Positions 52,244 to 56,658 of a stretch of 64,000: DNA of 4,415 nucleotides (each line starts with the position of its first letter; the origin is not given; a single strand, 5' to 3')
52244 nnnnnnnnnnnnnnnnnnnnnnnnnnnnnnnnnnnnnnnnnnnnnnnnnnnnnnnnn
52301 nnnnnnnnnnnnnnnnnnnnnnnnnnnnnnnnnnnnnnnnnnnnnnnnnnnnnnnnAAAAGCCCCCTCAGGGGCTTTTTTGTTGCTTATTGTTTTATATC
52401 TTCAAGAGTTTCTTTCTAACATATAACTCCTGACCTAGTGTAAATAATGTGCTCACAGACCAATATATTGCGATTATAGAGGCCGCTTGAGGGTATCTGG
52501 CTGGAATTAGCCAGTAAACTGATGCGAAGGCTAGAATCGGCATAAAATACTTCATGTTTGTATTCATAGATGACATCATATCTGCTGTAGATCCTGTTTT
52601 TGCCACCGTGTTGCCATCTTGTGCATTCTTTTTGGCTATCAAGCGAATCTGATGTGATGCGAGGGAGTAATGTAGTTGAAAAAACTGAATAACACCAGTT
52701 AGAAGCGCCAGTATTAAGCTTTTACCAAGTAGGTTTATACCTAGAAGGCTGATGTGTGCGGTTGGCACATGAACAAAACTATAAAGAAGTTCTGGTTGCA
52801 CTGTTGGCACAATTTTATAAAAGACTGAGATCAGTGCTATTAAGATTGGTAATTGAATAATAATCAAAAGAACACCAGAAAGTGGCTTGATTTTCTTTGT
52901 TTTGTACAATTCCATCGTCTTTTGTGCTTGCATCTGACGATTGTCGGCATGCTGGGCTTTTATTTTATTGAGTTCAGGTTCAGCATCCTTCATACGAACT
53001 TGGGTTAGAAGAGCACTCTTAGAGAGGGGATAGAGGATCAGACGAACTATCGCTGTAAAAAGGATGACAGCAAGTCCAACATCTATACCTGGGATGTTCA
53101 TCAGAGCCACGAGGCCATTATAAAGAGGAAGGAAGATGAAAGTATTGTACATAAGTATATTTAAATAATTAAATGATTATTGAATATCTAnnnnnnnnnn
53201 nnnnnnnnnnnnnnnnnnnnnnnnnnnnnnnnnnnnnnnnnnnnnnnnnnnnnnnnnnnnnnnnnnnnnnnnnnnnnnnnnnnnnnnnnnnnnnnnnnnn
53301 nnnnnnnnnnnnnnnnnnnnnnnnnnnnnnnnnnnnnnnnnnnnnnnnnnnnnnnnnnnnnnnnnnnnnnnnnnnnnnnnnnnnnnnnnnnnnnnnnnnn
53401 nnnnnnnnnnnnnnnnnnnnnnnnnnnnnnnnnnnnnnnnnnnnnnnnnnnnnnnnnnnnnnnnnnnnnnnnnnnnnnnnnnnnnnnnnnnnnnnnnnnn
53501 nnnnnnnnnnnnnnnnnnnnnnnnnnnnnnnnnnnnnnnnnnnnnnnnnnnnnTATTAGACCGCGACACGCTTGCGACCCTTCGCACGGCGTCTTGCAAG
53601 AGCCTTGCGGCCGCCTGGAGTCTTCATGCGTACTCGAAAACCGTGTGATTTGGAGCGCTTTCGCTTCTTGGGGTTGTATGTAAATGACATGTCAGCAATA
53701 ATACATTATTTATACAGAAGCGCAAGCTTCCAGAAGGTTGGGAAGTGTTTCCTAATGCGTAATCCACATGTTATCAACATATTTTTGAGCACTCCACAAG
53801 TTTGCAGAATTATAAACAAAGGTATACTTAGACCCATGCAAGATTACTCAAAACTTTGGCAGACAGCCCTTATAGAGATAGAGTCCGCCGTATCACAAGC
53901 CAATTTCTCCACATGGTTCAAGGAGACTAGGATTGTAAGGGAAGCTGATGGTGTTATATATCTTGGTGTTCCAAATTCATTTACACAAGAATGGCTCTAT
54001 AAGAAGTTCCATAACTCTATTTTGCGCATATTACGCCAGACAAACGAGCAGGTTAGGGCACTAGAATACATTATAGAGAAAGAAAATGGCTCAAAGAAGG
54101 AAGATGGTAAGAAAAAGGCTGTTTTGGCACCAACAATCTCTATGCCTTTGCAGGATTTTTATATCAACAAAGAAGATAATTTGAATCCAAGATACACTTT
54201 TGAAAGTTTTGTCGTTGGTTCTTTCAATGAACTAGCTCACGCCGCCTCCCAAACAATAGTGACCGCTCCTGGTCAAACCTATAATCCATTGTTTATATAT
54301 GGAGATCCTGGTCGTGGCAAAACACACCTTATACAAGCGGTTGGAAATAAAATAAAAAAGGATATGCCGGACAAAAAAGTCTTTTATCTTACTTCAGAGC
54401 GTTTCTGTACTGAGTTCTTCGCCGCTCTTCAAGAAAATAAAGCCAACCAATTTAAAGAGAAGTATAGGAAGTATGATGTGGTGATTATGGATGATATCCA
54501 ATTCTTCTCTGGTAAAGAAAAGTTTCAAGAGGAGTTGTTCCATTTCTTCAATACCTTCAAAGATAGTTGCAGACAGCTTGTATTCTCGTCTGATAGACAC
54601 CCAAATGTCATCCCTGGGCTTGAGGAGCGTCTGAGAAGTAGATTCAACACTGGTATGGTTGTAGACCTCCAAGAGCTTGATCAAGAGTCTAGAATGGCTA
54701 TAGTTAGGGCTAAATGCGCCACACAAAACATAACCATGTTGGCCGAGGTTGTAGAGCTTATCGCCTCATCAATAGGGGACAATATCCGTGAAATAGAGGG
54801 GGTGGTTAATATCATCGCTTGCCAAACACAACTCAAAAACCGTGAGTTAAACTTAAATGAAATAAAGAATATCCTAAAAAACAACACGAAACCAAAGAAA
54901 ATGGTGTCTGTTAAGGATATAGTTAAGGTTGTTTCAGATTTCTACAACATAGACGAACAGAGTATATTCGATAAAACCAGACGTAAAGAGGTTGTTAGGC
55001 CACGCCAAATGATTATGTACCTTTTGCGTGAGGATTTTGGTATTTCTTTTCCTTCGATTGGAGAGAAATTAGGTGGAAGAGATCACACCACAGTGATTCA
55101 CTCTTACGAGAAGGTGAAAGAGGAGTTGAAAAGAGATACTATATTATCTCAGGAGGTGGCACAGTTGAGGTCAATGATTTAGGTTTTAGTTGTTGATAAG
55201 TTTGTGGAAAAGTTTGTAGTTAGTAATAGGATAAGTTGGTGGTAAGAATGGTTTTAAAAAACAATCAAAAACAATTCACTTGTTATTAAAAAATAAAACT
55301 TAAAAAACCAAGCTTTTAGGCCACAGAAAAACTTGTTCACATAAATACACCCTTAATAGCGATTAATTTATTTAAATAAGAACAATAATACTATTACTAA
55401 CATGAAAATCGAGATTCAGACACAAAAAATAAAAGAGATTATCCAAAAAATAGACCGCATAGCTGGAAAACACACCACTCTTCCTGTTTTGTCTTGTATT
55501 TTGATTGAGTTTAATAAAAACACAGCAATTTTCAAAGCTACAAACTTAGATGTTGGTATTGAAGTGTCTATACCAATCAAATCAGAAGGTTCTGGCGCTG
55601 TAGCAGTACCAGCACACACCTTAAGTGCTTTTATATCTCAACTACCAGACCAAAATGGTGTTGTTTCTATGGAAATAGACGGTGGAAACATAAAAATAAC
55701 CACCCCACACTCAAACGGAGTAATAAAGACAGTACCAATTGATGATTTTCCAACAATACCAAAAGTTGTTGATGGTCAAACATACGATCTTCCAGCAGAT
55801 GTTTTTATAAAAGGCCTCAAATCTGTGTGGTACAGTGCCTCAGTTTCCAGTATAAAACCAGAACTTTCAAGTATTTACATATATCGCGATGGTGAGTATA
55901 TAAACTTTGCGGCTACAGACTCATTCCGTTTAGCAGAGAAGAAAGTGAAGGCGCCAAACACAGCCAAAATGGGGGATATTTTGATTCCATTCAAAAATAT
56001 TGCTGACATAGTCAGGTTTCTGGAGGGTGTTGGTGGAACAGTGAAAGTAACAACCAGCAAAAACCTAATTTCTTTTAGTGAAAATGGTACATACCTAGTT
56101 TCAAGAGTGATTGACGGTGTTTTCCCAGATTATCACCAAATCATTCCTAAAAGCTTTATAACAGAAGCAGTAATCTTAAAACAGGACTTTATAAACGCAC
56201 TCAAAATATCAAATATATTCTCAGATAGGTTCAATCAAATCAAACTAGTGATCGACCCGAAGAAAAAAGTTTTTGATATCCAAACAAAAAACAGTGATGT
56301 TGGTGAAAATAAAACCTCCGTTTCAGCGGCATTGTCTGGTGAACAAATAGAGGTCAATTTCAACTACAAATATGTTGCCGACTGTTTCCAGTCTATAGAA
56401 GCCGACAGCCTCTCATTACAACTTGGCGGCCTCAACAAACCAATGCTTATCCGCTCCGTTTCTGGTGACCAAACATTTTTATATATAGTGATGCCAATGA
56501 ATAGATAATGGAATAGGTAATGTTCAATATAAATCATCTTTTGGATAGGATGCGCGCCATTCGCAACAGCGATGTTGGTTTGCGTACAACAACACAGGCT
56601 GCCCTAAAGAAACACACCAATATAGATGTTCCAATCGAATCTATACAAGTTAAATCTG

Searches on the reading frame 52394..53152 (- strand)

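Call 5: search_protein_families(library=pfam, proteins=[window:52394-53152:-], max_evalue=0.01)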
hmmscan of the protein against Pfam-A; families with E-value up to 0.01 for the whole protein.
window:52394-53152:- (252 aa): 1 family
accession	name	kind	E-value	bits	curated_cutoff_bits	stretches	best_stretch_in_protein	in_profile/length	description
PF02096.25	60KD_IMP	-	5.7e-33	114.6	35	1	26-247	2-163/163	60Kd inner membrane protein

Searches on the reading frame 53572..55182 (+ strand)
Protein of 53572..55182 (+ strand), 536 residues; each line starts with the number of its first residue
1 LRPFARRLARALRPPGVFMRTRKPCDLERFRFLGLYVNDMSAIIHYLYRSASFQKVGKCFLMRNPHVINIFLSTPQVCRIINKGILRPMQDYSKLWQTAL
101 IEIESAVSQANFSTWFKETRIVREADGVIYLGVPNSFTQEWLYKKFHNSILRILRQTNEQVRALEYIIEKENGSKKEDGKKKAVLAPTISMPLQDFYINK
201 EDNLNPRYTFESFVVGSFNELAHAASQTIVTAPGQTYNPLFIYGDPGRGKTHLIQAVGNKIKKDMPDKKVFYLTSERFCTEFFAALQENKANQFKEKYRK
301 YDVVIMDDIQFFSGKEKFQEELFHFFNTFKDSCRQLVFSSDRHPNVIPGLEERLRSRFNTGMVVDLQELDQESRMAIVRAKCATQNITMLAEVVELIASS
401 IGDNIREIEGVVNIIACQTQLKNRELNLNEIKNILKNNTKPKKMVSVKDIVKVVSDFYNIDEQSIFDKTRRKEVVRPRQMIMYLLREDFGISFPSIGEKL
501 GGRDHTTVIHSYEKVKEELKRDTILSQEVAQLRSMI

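Call 5: search_protein_families(library=pfam, proteins=[window:53572-55182:+], max_evalue=0.01)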
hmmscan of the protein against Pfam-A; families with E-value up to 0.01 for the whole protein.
window:53572-55182:+ (536 aa): 14 families
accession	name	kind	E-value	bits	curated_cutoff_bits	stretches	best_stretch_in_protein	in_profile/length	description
PF00308.24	Bac_DnaA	-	1.2e-65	221.1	23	1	204-365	1-162/162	Bacterial DnaA ATPAse domain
PF08299.17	Bac_DnaA_C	-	1.4e-25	89.5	31.5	1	448-515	2-69/69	Bacterial dnaA protein helix-turn-helix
PF11638.13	DnaA_N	-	1.4e-12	47.6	24.6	1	94-155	2-64/65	DnaA N-terminal domain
PF00004.35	AAA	-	4.6e-07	30.8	21.2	1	241-358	2-127/131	ATPase family associated with various cellular activities (AAA)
PF01695.23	IstB_IS21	-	1.7e-06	28.1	24.1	1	240-327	95-180/238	IstB-like ATP binding protein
PF00910.28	RNA_helicase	-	1.2e-05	26.2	21.5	1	241-323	2-72/105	RNA helicase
PF13401.12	AAA_22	-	1.8e-05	25.5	27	1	238-328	6-110/130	AAA domain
PF01637.24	ATPase_2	-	8.4e-05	22.9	33.2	1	234-297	17-81/225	ATPase domain predominantly from Archaea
PF13191.12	AAA_16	-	0.0015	19.5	32.6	1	233-297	21-93/167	AAA ATPase domain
PF20720.3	nSTAND3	-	0.0021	18.2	27.2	1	236-380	16-151/155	Novel STAND NTPase 3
PF13173.12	AAA_14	-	0.0032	17.9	27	1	238-323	3-85/129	AAA domain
PF24883.2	NPHP3_N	-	0.0055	17.4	24.8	0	238-307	23-92/164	Nephrocystin 3, N-terminal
PF09848.15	SLFN-g3_helicase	-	0.0061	16.3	24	1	240-306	4-71/354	Schlafen group 3, DNA/RNA helicase domain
PF05729.18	NACHT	-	0.0062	16.8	26.7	0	240-279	3-46/167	NACHT domain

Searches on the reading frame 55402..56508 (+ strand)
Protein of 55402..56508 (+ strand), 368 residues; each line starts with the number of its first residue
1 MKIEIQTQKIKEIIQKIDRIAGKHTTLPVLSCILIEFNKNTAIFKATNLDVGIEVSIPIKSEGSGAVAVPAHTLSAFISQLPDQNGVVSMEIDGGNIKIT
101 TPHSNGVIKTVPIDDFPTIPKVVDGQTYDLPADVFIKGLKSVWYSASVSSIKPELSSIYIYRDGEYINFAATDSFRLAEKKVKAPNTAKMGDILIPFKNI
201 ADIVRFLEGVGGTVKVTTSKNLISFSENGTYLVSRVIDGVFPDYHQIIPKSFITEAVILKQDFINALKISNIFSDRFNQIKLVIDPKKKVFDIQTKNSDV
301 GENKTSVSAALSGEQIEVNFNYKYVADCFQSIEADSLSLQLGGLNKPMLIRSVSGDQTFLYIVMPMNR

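Call 5: search_protein_families(library=pfam, proteins=[window:55402-56508:+], max_evalue=0.01)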
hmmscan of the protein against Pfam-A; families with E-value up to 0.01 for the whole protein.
window:55402-56508:+ (368 aa): 4 families
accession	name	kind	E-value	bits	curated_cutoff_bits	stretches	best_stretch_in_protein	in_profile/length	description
PF02767.21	DNA_pol3_beta_2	-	4.8e-27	95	27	2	130-243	2-116/116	DNA polymerase III beta subunit, central domain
PF00712.24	DNA_pol3_beta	-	3.2e-25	89.1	24.4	2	1-120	1-120/120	DNA polymerase III beta subunit, N-terminal domain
PF02768.20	DNA_pol3_beta_3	-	5.1e-18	65.5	27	1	246-366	2-120/121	DNA polymerase III beta subunit, C-terminal domain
PF20647.2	DUF6808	-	0.0059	17.1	24.4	0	143-172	18-47/86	Domain of unknown function (DUF6808)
